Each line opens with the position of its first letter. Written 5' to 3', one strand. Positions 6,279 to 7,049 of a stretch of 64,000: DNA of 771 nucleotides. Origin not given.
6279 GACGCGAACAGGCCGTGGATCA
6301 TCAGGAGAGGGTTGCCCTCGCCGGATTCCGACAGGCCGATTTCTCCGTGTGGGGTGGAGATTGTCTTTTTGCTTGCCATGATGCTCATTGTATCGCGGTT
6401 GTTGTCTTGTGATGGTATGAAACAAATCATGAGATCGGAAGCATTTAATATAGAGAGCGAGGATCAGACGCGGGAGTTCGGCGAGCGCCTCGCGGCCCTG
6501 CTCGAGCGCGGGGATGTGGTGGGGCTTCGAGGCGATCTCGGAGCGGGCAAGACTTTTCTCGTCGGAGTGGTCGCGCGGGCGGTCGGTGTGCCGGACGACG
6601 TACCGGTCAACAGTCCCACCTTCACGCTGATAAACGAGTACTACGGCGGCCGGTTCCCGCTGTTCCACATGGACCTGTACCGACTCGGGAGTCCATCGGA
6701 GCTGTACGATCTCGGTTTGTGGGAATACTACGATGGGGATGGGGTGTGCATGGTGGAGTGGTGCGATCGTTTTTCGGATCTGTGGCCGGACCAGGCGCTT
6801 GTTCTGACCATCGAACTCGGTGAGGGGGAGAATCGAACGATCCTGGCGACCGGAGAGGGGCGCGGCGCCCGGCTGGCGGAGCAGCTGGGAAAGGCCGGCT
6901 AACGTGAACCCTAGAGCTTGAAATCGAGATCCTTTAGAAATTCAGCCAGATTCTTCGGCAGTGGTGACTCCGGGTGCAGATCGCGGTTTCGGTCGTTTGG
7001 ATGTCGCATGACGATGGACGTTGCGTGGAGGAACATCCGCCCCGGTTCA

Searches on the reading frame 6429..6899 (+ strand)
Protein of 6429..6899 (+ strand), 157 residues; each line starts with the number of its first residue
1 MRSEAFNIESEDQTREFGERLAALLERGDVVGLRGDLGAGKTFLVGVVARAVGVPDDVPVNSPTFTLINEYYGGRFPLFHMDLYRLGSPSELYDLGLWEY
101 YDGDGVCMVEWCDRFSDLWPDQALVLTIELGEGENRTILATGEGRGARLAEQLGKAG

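Call 30: search_protein_families(library=pfam, proteins=[window:6429-6899:+], max_evalue=0.001)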
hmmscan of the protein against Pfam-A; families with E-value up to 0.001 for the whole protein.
window:6429-6899:+ (157 aa): 1 family
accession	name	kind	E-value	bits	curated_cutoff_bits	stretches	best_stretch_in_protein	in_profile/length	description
PF02367.23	TsaE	-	8e-38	129.7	26.6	1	9-136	2-126/128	Threonylcarbamoyl adenosine biosynthesis protein TsaE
